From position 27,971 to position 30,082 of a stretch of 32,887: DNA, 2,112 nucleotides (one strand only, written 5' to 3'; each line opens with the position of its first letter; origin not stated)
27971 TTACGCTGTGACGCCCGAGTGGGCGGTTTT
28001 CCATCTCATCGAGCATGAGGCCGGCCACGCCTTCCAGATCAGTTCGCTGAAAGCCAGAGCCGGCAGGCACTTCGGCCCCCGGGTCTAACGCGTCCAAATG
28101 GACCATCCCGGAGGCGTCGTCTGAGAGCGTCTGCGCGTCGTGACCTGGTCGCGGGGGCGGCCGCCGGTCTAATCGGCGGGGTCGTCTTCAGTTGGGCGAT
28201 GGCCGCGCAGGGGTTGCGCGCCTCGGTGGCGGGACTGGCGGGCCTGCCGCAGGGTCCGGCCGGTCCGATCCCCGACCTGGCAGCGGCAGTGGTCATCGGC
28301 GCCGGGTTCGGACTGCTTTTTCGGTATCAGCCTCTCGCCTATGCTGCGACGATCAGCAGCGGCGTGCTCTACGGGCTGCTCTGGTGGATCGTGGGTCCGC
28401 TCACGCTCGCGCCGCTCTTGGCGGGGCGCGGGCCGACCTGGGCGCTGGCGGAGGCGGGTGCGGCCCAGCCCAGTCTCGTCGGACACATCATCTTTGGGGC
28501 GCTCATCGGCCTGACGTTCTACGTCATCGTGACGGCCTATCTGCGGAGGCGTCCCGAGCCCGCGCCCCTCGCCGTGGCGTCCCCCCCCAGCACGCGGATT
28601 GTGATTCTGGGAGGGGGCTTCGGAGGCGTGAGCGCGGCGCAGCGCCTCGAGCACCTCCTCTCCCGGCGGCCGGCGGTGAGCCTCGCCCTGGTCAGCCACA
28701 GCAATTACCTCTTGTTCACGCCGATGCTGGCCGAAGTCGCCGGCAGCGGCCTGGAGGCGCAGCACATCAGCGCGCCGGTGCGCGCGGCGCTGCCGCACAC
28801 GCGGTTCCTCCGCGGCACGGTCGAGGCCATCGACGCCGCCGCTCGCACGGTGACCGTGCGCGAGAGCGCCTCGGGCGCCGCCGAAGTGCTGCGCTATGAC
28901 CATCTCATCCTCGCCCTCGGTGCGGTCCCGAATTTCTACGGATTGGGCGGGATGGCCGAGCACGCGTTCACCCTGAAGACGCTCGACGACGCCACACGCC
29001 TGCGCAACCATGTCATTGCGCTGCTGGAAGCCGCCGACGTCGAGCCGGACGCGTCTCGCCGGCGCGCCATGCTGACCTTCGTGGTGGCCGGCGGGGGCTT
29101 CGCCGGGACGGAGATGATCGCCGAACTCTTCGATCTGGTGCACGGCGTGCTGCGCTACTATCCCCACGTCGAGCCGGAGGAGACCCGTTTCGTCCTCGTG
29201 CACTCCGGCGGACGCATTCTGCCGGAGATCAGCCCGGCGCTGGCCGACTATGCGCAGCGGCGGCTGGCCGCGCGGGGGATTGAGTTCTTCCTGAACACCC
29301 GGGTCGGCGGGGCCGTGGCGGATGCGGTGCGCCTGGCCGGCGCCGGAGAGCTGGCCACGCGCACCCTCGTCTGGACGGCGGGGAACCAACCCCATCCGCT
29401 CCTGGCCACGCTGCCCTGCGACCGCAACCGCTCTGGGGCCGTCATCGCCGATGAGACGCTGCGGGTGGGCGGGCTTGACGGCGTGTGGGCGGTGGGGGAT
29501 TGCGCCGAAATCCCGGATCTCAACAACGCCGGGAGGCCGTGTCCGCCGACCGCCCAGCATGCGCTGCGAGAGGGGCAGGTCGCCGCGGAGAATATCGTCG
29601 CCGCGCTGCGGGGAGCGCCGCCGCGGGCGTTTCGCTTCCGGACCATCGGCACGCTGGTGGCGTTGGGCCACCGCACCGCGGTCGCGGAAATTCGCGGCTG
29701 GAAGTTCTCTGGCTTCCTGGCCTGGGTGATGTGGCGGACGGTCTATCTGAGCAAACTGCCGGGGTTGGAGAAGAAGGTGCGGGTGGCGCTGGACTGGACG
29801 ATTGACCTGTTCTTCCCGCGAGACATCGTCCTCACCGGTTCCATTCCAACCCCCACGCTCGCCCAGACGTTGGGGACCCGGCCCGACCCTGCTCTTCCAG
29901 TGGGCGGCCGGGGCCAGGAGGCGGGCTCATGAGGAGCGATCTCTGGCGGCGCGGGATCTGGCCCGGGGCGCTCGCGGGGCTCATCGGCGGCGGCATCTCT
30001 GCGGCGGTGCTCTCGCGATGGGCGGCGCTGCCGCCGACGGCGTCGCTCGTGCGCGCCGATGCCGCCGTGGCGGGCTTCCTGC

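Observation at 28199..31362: NDH-2 fused to, and translationally coupled with, a novel repeated membrane module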

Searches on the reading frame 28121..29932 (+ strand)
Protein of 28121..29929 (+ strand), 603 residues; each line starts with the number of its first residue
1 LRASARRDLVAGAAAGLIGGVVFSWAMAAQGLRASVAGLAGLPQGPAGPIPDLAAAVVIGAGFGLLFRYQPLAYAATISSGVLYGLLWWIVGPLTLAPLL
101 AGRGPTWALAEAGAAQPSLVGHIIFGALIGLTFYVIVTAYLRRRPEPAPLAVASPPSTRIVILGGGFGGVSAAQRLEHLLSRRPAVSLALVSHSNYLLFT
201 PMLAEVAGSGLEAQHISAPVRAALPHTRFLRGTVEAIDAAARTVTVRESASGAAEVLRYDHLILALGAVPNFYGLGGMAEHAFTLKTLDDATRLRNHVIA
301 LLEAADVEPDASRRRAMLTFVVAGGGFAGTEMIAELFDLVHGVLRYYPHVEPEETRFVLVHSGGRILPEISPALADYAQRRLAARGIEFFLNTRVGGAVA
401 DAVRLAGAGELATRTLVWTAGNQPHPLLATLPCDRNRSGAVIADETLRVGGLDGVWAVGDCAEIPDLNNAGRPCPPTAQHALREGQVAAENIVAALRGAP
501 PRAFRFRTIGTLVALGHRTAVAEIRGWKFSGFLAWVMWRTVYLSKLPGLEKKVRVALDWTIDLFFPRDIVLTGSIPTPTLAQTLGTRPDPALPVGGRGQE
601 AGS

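Call 3: search_protein_families(library=pfam, proteins=[window:28199-29932:+], max_evalue=1)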
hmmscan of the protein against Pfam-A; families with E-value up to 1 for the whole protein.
window:28199-29932:+ (577 aa): 6 families
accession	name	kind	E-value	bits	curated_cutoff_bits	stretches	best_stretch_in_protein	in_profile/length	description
PF07992.20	Pyr_redox_2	-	7.9e-42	144.1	26.1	1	133-459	2-291/291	Pyridine nucleotide-disulphide oxidoreductase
PF22366.1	NDH2_C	-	1.1e-11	45.1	27.7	1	484-542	3-62/62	NDH2 C-terminal domain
PF00070.33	Pyr_redox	-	2.6e-06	28.3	22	1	294-376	2-70/82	Pyridine nucleotide-disulphide oxidoreductase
PF13454.12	NAD_binding_9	-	0.018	15.5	21.8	0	200-241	115-153/155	FAD-NAD(P)-binding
PF09536.15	DUF2378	-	0.11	12.8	22.2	1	350-388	66-104/177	Protein of unknown function (DUF2378)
PF19864.5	Radical_SAM_N2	-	0.25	11.2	29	1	271-314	65-109/151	Radical SAM proteins, N-terminal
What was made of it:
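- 28592..29812 (+): NDH-2 catalytic body (aa 158-564): FAD and NAD(P)H Rossmann domains, then the C-terminal beta-sheet and two membrane-facing helices (aa 531-564). Pfam Pyr_redox_2 and NDH2_C (call 3).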

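Call 4: search_protein_families(library=ncbifam, proteins=[window:28199-29932:+], max_evalue=1)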
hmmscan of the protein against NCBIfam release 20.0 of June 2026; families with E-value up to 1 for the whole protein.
window:28199-29932:+ (577 aa): 18 families
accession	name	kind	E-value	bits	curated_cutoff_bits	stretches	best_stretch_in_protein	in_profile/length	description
TIGR03169.1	Nterm_to_SelD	hypoth_equivalog_domain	4.9e-34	118.2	310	1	134-510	2-352/365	pyridine nucleotide-disulfide oxidoreductase family protein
TIGR03385.1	CoA_CoA_reduc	equivalog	7.7e-16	57.9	578.8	1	133-467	1-314/439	CoA-disulfide reductase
TIGR04369.1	fusion_not_SelD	hypoth_equivalog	2.9e-14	52.2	700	2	330-484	143-294/701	oxidoreductase/SelD-related fusion protein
NF007123.0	PRK09564.1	equivalog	1.2e-10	40.7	458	1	207-467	78-315/444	CoA-disulfide reductase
NF046103.1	NOXase_Strep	equivalog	1.1e-09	37.9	600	1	205-467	75-312/442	H2O-forming NADH oxidase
NF042949.2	3PPDioc_HcaD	equivalog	3.1e-09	36.1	450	2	134-272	4-139/386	3-phenylpropionate/cinnamic acid dioxygenase ferredoxin--NAD(+) reductase subunit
NF049943.1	SQR_III_seleno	exception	1.5e-08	34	525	1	133-271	2-139/406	type III sulfide quinone reductase, selenoprotein subtype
NF045765.1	PhenlGlyoxDHPadH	equivalog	2.1e-07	30.2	475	1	208-273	80-141/416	NADH-dependent phenylglyoxylate dehydrogenase subunit epsilon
TIGR01350.1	lipoamide_DH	equivalog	6.7e-07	28.4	408.8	1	216-468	117-331/461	dihydrolipoyl dehydrogenase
TIGR02053.1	MerA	equivalog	9.7e-07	28.1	454.45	1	332-468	194-330/465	mercury(II) reductase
NF007286.0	PRK09754.1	equivalog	6.9e-06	25.1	447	1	227-436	95-277/400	phenylpropionate dioxygenase ferredoxin reductase subunit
NF003437.0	PRK04965.1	equivalog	1.6e-05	24.1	392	1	132-438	3-277/378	NADH:flavorubredoxin reductase NorW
TIGR02374.1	nitri_red_nirB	equivalog_domain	2.7e-05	22.8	578.35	1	207-438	76-280/794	nitrite reductase large subunit NirB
NF005883.0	PRK07845.1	equivalog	0.0029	16.7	479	0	331-441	203-319/466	NAD(P)H-quinone dehydrogenase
NF004990.0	PRK06370.1-1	equivalog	0.015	14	842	0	407-436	282-310/459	FAD-containing oxidoreductase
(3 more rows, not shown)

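Call 24: find_homologous_proteins(query=window:28121-29929:+)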
Query window:28121-29929:+ (603 aa): 4450 proteins with E <= 0.001 among 8000 candidates; the best 120 are listed.
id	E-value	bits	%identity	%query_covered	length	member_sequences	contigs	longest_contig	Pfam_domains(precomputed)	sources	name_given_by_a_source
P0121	0.0e+0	1266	100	96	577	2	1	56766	PF07992.21,PF00070.34,PF22366.2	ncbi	-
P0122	0.0e+0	1073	83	96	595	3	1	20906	PF07992.21,PF00070.34,PF22366.2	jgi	jgi:NADH dehydrogenase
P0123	2.8e-281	953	74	97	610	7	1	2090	PF07992.21,PF00070.34,PF22366.2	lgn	-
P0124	5.4e-278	942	73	98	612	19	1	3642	PF07992.21,PF00070.34,PF22366.2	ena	-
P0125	5.9e-273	925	73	98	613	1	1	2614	PF07992.21,PF00070.34,PF22366.2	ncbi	-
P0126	2.0e-272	923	72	97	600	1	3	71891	PF07992.21,PF00070.34,PF22366.2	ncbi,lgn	-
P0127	1.1e-271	921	73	96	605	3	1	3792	PF07992.21,PF00070.34,PF22366.2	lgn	-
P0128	8.0e-271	918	72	98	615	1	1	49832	PF07992.21,PF00070.34,PF22366.2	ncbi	-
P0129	1.0e-270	918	71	96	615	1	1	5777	PF07992.21,PF00070.34,PF22366.2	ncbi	-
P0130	1.3e-268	911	71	97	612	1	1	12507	PF07992.21,PF00070.34,PF22366.2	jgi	jgi:NADH dehydrogenase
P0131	5.1e-267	906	70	98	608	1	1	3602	PF07992.21,PF00070.34,PF22366.2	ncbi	-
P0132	6.3e-267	905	71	97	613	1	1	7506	PF07992.21,PF00070.34,PF22366.2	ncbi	ncbi:MAG: NAD(P)/FAD-dependent oxidoreductase [Armatimonadota bacterium]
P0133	1.9e-264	897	71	97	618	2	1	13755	PF07992.21,PF00070.34,PF22366.2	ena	-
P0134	6.4e-264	895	71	96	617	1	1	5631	PF07992.21,PF00070.34,PF22366.2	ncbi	ncbi:MAG: NAD(P)/FAD-dependent oxidoreductase [bacterium]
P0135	2.0e-263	894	69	98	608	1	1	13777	PF07992.21,PF00070.34,PF22366.2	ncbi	-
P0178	1.2e-240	818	62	99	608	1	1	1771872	PF07992.21,PF00070.34,PF22366.2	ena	-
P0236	5.0e-230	783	60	100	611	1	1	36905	PF07992.21,PF00070.34,PF22366.2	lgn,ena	-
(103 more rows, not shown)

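Call 31: search_solved_structures(query=window:28121-29929:+, max_evalue=0.001, show_alignments=1)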
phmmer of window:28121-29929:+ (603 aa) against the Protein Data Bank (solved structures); distinct sequences matched with E-value up to 0.001: 44.
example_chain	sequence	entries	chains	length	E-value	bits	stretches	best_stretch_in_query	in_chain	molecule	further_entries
4nwz_A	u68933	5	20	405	9e-50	173.1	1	159-536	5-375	FAD-dependent pyridine nucleotide-disulfide oxidoreductase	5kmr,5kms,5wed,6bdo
5kmq_A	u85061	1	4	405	1.1e-49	172.9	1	159-536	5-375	FAD-dependent pyridine nucleotide-disulfide oxidoreductase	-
5kmp_A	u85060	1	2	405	1.1e-48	169.5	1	159-536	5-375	FAD-dependent pyridine nucleotide-disulfide oxidoreductase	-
9mqy_A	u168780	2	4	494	2.5e-44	155.1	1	153-564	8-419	NADH:ubiquinone reductase (non-electrogenic)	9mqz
9pxk_C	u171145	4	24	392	1.3e-40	142.9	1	157-525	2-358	NADH dehydrogenase-like protein YjlD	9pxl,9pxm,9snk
5na1_A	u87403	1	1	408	3.2e-36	128.4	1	158-539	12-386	NADH dehydrogenase-like protein SAOUHSC_00878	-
5na4_A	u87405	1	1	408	1.6e-35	126.1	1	158-539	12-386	NADH dehydrogenase-like protein SAOUHSC_00878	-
4g9k_A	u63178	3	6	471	3.8e-35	124.8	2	158-492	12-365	Rotenone-insensitive NADH-ubiquinone oxidoreductase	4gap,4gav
5yjy_A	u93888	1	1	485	4.3e-35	124.7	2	158-492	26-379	Rotenone-insensitive NADH-ubiquinone oxidoreductase, mitochondrial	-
5yjw_A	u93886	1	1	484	4.3e-35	124.7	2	158-492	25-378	Rotenone-insensitive NADH-ubiquinone oxidoreductase, mitochondrial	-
5yjx_A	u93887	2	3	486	4.3e-35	124.7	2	158-492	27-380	Rotenone-insensitive NADH-ubiquinone oxidoreductase, mitochondrial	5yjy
4g6g_A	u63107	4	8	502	5.1e-35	124.4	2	158-492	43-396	Rotenone-insensitive NADH-ubiquinone oxidoreductase, mitochondrial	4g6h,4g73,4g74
5jwa_A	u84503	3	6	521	6.8e-21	77.8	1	158-464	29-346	NADH dehydrogenase, putative | Type II NADH:ubiquinone oxidoreductase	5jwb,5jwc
9ift_A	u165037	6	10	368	9.2e-14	54.2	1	157-535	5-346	FSP1 (tetrapod ancestor)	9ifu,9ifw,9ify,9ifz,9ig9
9qrt_A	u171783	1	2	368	4.4e-13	52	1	157-535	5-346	FSP1 (tetrapod ancestor; L323A mutant) bound to FAD and NAD+ and compound 2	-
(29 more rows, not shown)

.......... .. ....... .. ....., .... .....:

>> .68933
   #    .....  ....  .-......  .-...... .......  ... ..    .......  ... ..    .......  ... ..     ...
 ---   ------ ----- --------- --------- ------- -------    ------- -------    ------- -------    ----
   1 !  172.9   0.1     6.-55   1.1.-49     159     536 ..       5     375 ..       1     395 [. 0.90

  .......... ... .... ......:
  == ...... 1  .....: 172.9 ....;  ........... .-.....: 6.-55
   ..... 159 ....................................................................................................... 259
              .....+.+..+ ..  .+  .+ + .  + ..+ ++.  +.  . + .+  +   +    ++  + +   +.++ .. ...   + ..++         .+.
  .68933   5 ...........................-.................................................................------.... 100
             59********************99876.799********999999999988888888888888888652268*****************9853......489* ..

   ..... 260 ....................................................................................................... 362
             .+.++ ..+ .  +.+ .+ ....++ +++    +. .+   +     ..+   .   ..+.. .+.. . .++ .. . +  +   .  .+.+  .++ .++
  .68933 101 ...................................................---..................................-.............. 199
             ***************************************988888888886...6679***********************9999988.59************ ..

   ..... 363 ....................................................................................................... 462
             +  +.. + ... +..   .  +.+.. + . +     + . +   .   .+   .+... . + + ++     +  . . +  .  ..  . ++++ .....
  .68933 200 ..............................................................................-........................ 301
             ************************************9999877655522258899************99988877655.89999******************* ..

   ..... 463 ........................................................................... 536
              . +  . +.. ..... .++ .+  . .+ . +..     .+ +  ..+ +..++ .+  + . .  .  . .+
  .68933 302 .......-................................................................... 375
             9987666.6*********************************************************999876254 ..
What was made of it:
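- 28592..29812 (+): 4nwz E 9e-50 (call 31).
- On Type II NAD(P)H:quinone oxidoreductase (NDH-2): His361 aligns with the Glu of C. thermarum 'VEA', and Arg365 with Thr (call 31).
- The second Gln of AQxAxQ is Arg (call 31).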

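Call 38: find_encoding_contigs(protein=P0178, flank=4000, max_places=2)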
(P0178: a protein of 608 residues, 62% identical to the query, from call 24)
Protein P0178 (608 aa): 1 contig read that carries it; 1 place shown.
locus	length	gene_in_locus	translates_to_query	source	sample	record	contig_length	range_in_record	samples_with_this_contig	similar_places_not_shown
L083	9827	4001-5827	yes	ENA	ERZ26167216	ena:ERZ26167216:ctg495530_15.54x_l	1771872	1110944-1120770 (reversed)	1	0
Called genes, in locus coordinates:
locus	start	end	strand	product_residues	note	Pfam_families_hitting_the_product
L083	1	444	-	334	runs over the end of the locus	PF04909:Amidohydro_2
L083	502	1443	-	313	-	PF12974:Phosphonate-bd (weak)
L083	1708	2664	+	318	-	PF06739:SBBP (faint), PF01436:NHL (weak), PF17170:DUF5128, PF01436:NHL (weak)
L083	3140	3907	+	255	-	PF10517:DM13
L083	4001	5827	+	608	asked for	PF00070:Pyr_redox (faint), PF07992:Pyr_redox_2, PF22366:NDH2_C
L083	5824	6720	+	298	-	-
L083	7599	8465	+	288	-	PF00892:EamA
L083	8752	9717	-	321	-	PF00248:Aldo_ket_red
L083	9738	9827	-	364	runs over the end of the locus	PF16884:ADH_N_2 (weak), PF08240:ADH_N, PF16912:Glu_dehyd_C, PF00107:ADH_zinc_N, PF13602:ADH_zinc_N_2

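Call 39: find_encoding_contigs(protein=P0236, flank=4000, max_places=2)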
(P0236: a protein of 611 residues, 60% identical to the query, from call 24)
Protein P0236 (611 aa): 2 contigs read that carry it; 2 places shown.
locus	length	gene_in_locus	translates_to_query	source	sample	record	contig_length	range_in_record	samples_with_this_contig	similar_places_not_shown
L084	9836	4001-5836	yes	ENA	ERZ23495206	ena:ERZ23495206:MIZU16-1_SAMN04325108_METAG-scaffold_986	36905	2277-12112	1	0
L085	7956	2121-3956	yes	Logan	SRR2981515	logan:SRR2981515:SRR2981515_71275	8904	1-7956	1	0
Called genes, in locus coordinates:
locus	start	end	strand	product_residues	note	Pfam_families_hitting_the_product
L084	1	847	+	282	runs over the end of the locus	PF10517:DM13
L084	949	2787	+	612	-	PF19291:TREH_N, PF00723:Glyco_hydro_15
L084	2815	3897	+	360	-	PF08240:ADH_N, PF16912:Glu_dehyd_C, PF00107:ADH_zinc_N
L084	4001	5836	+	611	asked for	PF00070:Pyr_redox (faint), PF07992:Pyr_redox_2, PF22366:NDH2_C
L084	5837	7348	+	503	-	-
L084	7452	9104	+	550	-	PF00174:Oxidored_molyb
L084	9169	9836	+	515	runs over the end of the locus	PF00890:FAD_binding_2 (faint), PF01266:DAO (faint), PF07992:Pyr_redox_2 (faint), PF00732:GMC_oxred_N, PF05199:GMC_oxred_C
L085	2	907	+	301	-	?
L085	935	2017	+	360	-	PF08240:ADH_N, PF16912:Glu_dehyd_C, PF00107:ADH_zinc_N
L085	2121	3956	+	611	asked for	PF00070:Pyr_redox (faint), PF07992:Pyr_redox_2, PF22366:NDH2_C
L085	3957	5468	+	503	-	-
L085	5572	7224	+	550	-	PF00174:Oxidored_molyb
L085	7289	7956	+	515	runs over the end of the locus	PF00890:FAD_binding_2 (faint), PF01266:DAO (faint), PF07992:Pyr_redox_2 (faint), PF00732:GMC_oxred_N, PF05199:GMC_oxred_C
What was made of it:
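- Reverse look-ups also hold (calls 38, 39).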

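Call 55: predict_structure(alignment_id=A3)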
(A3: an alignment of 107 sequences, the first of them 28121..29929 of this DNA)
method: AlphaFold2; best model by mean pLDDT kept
length: 603 residues; sequences in the alignment: 107
mean_pLDDT: 82.7   pTM: 0.71
mean pLDDT of the five models: 82.7, 82.7, 82.2, 79.1, 78.7
residues with pLDDT >= 90: 298; 70-90: 197; 50-70: 53; < 50: 55
segments of 3 or more residues with pLDDT < 50: 149-153, 198-211, 565-580, 585-603
pLDDT, mean of each block of 10 residues (from residue 1): 87 97 87 72 74 93 91 82 92 86 82 82 94 95 72 69 91 92 85 65 44 58 85 93 93 94 93 92 82 87 97 97 91 90 92 97 91 90 96 95 93 92 91 94 96 95 92 84 95 96 88 79 81 75 60 57 42 37 47 34 35
secondary structure, 60 per line:
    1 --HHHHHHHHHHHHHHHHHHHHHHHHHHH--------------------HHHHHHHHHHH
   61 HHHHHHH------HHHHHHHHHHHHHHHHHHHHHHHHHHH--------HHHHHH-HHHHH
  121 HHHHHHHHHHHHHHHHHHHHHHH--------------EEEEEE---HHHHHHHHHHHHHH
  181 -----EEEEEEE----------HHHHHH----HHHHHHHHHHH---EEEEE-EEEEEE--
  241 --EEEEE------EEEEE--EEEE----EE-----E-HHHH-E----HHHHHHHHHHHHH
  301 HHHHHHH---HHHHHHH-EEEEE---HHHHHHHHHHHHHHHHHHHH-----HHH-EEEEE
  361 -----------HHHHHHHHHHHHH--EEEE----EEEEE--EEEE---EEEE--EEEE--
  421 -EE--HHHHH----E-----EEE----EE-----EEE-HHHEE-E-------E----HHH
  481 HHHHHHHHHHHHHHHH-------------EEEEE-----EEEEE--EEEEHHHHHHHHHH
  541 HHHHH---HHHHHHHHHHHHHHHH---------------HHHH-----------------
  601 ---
elements in order: H3-29 H50-67 H74-100 H109-114 H116-143 E158-163 H167-180 E186-192 H203-208 H213-223 E227-231 E233-238 E243-247 E254-258 E261-264 H278-281 H288-307 H311-317 E319-323 H327-346 E356-360 H372-384 E387-390 E395-399 E402-405 E409-412 E415-418 H426-430 E441-443 E455-457 H478-496 E510-514 E520-524 E527-530 H531-545 H549-564 H580-583
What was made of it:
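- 28121..28555 (+): Module N (aa 1-145), four TM helices at aa 3-29, 50-67, 74-100 and 116-143. The WW..GPLTL.P core lies in helix 3 and GH in helix 4. AF2 helices (call 55).
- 28556..28591 (+): End of helix 4 and the poorly conserved, low-confidence linker (about aa 146-157) between module and enzyme. pLDDT falls to about 70 or below (call 55).
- On Type II NAD(P)H:quinone oxidoreductase (NDH-2): Helices at 531-564 (call 55).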

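Call 71: fold_search(model_id=the predicted structure, library=pdb)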
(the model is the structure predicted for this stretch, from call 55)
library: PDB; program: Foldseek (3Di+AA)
matches with E <= 10: 1533; with E <= 0.001: 671
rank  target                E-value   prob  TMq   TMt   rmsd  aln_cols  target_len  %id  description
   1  5kmp_A                2.7e-29  1.00  0.59  0.88   3.0       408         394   29  The structure of G164E variant of type II NADH dehydrogenase from Caldalkalibacillus thermarum (released 2017-01-25)
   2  9a63_B                3.5e-29  1.00  0.59  0.89   2.3       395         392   26  Integrative model of YJLC-YJLD by crosslinking MS and deep learning (released 2024-09-18)
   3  5kmq_A                3.6e-29  1.00  0.60  0.90   2.7       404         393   30  The structure of I379E variant of type II NADH dehydrogenase from Caldalkalibacillus thermarum (released 2017-01-25)
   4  4nwz_A                6.3e-29  1.00  0.60  0.90   2.7       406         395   30  Structure of bacterial type II NADH dehydrogenase from Caldalkalibacillus thermarum at 2.5A resolution (released 2014-02-19)
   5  5kmp_B                6.3e-29  1.00  0.60  0.89   2.8       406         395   30  The structure of G164E variant of type II NADH dehydrogenase from Caldalkalibacillus thermarum (released 2017-01-25)
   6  9mqy_A                6.9e-29  1.00  0.60  0.80   3.1       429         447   28  Structure of mycobacterial NDH2 (type II NADH:quinone oxidoreductase) (released 2025-01-22)
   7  9mqz_A                1.1e-28  1.00  0.61  0.82   3.1       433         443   29  Structure of mycobacterial NDH2 (type II NADH:quinone oxidoreductase) with 2-mercapto-quinazolinone inhibitor. (released 2025-01-22)
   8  5kmq_D                1.5e-28  1.00  0.59  0.89   2.8       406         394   30  The structure of I379E variant of type II NADH dehydrogenase from Caldalkalibacillus thermarum (released 2017-01-25)
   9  5kmr_A                2.8e-28  1.00  0.59  0.88   3.0       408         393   30  The structure of type II NADH dehydrogenase from Caldalkalibacillus thermarum complexed with NAD+ at 3.0 angstrom reso (released 2017-01-25)
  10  4nwz_C                3.5e-28  1.00  0.59  0.89   2.8       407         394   30  Structure of bacterial type II NADH dehydrogenase from Caldalkalibacillus thermarum at 2.5A resolution (released 2014-02-19)
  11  5kmr_C                1.5e-27  1.00  0.59  0.89   2.8       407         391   29  The structure of type II NADH dehydrogenase from Caldalkalibacillus thermarum complexed with NAD+ at 3.0 angstrom reso (released 2017-01-25)
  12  5na1                  1.5e-27  1.00  0.59  0.87   2.8       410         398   25  NADH:quinone oxidoreductase (NDH-II) from Staphylococcus aureus - holoprotein structure - 2.32 A resolution (released 2018-01-10)
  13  5kmq_C                4.8e-27  1.00  0.57  0.88   3.1       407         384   29  The structure of I379E variant of type II NADH dehydrogenase from Caldalkalibacillus thermarum (released 2017-01-25)
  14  5na4                  8.3e-27  1.00  0.59  0.87   3.0       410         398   23  NADH:quinone oxidoreductase (NDH-II) from Staphylococcus aureus - E172S mutant (released 2018-01-10)
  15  4g6g_B                6.3e-26  1.00  0.60  0.77   4.0       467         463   25  Crystal structure of NDH with TRT (released 2012-10-24)
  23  4nwz_D                1.6e-24  1.00  0.55  0.87   3.2       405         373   28  Structure of bacterial type II NADH dehydrogenase from Caldalkalibacillus thermarum at 2.5A resolution (released 2014-02-19)
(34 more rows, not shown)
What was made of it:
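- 28592..29812 (+): Foldseek TM-score 0.90 to C. thermarum NDH-2 (call 71).
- On Type II NAD(P)H:quinone oxidoreductase (NDH-2): Foldseek TM-score 0.90 over the whole target (call 71).
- Closest known: Canonical bacterial NDH-2. Same: Both GxGxxG Rossmann motifs are present, along with the GDCA motif, the C-terminal beta-sheet and two membrane-facing helices (E 9e-50; TM-score 0.90; calls 31, 71).
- The overall fold and the C-terminal quinone-site helices are those of canonical NDH-2 (call 71).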
